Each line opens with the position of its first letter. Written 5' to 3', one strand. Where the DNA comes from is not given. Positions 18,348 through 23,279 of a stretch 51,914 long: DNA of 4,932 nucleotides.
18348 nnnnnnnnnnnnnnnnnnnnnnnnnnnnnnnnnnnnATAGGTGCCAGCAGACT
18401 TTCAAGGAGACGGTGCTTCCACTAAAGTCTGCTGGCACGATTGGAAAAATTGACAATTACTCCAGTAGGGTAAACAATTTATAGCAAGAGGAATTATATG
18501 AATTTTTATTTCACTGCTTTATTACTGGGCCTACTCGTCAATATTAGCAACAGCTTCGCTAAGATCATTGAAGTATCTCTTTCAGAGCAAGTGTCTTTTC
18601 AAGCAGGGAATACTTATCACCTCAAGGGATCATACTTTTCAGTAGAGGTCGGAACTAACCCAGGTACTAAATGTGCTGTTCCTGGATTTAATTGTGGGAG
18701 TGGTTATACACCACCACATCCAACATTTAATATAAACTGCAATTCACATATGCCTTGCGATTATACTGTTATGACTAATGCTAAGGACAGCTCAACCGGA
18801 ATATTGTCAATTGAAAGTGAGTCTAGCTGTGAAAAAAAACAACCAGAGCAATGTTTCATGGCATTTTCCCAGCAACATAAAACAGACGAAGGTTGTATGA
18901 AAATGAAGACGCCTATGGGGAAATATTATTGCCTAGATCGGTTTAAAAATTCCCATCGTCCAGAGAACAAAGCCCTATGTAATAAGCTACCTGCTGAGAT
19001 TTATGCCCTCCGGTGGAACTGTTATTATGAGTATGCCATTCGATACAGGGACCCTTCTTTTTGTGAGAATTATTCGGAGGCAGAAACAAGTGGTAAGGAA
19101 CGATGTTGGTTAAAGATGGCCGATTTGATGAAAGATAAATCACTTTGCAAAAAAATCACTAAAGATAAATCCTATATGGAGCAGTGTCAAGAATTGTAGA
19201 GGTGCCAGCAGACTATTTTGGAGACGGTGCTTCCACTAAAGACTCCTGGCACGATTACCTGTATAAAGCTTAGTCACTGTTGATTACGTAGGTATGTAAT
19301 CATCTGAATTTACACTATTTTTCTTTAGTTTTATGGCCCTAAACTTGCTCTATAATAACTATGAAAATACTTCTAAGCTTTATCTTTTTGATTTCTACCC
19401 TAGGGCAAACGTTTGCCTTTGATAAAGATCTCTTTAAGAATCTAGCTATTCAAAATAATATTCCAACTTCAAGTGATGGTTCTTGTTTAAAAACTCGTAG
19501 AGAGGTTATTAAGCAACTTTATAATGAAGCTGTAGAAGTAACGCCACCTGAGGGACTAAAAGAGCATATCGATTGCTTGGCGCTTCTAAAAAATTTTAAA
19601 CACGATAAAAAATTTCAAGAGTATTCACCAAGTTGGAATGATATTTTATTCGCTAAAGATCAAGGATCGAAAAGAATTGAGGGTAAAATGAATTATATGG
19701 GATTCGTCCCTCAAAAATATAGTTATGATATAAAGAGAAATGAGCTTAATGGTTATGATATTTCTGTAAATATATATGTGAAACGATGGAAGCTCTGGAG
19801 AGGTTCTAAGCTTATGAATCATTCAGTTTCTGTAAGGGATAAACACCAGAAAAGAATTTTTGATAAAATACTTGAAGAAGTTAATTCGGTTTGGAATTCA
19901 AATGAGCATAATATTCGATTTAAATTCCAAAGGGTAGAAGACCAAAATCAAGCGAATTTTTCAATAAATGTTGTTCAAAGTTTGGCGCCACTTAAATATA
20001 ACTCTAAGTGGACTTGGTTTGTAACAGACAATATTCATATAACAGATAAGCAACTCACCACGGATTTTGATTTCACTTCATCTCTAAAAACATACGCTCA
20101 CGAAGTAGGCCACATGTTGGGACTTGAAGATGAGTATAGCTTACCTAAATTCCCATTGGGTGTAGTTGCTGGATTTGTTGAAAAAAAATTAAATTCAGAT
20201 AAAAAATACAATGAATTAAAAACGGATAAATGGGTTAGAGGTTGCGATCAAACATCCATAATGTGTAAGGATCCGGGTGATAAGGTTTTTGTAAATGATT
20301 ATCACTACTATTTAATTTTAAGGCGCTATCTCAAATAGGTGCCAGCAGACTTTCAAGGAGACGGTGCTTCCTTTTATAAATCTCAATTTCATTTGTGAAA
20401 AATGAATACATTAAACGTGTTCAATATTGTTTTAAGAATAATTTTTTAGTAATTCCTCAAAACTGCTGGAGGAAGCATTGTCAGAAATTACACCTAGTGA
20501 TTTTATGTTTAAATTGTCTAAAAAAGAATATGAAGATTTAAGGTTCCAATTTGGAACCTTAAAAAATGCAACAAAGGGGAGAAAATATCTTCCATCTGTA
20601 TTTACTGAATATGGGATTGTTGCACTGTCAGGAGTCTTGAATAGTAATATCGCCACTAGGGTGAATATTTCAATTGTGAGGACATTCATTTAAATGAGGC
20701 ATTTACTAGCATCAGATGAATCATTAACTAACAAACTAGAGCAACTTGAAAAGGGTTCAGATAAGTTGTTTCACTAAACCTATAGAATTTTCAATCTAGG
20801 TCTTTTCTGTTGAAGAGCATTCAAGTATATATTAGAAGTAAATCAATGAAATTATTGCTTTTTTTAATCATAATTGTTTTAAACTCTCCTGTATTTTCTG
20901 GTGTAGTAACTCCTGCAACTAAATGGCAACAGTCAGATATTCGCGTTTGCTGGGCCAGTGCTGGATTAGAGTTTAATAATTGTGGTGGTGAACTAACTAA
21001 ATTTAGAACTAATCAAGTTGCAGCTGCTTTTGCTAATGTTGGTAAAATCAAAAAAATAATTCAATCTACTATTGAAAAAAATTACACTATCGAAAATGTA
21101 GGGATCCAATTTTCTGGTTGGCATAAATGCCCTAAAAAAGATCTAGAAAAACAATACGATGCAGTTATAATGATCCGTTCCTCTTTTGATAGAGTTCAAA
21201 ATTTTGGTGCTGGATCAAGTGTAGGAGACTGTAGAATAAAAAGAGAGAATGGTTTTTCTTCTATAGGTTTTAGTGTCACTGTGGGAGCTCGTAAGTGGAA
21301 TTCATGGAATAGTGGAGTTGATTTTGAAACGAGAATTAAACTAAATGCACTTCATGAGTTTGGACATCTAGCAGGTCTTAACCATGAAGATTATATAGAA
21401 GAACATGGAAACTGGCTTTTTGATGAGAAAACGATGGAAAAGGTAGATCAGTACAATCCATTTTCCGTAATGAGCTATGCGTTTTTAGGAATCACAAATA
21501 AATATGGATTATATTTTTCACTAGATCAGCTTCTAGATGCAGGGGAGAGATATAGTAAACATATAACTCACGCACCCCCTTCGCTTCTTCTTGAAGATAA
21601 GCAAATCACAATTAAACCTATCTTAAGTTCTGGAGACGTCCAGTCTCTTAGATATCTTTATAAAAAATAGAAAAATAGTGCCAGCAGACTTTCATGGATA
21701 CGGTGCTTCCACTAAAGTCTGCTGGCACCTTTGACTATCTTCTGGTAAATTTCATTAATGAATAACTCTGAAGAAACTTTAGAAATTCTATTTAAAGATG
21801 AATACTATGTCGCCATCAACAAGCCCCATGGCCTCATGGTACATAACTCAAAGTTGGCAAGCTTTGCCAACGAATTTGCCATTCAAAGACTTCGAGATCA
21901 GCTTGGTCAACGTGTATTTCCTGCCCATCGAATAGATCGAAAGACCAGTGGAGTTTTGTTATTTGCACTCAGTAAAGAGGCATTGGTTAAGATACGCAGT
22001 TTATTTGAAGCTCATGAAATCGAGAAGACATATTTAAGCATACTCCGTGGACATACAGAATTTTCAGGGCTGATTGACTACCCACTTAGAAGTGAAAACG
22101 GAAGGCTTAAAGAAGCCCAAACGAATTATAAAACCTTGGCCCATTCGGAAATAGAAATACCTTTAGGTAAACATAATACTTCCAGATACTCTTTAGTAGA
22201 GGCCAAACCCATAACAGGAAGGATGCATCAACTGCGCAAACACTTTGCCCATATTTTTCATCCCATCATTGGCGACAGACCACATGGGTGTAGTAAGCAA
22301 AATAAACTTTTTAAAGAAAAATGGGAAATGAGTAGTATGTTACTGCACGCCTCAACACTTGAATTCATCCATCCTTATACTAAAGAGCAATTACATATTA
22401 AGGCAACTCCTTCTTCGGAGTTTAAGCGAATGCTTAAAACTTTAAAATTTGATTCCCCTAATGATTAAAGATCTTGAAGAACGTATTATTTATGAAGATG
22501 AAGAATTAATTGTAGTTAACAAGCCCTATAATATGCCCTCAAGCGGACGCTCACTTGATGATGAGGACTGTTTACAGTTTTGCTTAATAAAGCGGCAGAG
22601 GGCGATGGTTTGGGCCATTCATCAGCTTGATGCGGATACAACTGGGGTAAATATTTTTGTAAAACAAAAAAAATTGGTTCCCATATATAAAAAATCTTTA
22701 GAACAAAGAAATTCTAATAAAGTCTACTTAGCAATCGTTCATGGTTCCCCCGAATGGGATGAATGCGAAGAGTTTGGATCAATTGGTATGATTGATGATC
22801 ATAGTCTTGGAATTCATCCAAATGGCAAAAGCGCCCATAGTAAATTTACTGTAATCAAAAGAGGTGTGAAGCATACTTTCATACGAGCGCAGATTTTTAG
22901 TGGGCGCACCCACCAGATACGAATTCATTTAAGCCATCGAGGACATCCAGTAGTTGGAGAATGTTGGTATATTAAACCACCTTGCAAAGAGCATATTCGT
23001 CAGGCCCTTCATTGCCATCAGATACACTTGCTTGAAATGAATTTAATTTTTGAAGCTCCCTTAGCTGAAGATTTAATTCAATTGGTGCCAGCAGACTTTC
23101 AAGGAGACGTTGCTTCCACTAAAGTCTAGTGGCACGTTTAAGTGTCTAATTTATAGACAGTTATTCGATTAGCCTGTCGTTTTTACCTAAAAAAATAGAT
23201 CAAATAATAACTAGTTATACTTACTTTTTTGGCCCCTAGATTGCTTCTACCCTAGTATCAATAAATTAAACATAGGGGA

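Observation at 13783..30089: Local, strictly co-oriented array of 51-52 bp GC-rich palindromic elements, about one per gene junction, with an embedded RAYT-like HUH transposase gene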

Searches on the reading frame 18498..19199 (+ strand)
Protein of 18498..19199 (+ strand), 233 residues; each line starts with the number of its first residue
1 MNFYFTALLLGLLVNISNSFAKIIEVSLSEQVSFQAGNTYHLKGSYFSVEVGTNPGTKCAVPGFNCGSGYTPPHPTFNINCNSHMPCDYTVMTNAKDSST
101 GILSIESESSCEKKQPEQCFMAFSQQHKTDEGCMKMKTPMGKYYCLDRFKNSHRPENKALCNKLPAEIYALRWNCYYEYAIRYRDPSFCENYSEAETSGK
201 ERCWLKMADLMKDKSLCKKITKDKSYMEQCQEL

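Call 9: search_protein_families(library=pfam, proteins=[window:18498-19199:+], max_evalue=0.01)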
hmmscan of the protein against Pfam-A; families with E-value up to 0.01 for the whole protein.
window:18498-19199:+ (233 aa): 0 families

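Call 12: search_protein_families(library=ncbifam, proteins=[window:18498-19199:+], max_evalue=0.01)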
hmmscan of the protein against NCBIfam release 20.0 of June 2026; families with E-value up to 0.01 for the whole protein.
window:18498-19199:+ (233 aa): 0 families

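Call 76: find_encoding_contigs(protein=window:18498-19199:+, flank=10000, max_places=10)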
Protein window:18498-19199:+ (233 aa): 1 contig read that carries it; 1 place shown.
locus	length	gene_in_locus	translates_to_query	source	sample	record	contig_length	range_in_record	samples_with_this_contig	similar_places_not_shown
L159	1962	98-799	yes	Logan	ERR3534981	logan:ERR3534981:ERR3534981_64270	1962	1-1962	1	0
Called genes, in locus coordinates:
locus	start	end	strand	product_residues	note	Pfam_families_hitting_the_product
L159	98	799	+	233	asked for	-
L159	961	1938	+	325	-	-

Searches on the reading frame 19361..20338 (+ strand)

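Call 9: search_protein_families(library=pfam, proteins=[window:19361-20338:+], max_evalue=0.01)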
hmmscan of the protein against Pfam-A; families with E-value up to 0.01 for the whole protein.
window:19361-20338:+ (325 aa): 0 families

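Call 12: search_protein_families(library=ncbifam, proteins=[window:19361-20338:+], max_evalue=0.01)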
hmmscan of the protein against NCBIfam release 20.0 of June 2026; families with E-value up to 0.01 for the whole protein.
window:19361-20338:+ (325 aa): 2 families
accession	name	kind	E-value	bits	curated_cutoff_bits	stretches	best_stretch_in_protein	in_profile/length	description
TIGR03296.1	M6dom_TIGR03296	domain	0.00016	21.7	110.8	1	221-261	143-186/286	M6 family metalloprotease domain-containing protein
NF033628.1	snapalysin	exception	0.00039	20.3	300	0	240-262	147-169/207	snapalysin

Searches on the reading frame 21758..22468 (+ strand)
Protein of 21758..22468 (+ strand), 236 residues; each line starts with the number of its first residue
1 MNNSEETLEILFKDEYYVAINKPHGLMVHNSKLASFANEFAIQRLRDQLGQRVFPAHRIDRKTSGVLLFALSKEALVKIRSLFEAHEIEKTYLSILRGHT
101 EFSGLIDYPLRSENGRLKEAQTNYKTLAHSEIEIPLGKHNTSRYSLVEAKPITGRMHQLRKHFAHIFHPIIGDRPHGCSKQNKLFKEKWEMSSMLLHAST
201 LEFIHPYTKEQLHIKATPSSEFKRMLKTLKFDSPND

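Call 10: search_protein_families(library=pfam, proteins=[window:21758-22468:+], max_evalue=0.01)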
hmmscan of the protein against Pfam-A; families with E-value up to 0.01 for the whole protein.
window:21758-22468:+ (236 aa): 1 family
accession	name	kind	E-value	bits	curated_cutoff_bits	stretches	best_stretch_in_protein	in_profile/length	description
PF00849.27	PseudoU_synth_2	-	5.2e-32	111.6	26.8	1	16-165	1-152/152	RNA pseudouridylate synthase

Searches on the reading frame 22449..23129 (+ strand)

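Call 10: search_protein_families(library=pfam, proteins=[window:22449-23129:+], max_evalue=0.01)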
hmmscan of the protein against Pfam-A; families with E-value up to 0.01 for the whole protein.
window:22449-23129:+ (226 aa): 1 family
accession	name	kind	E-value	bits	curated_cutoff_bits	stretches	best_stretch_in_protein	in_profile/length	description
PF00849.27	PseudoU_synth_2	-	1e-21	78.2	26.8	1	20-163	2-152/152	RNA pseudouridylate synthase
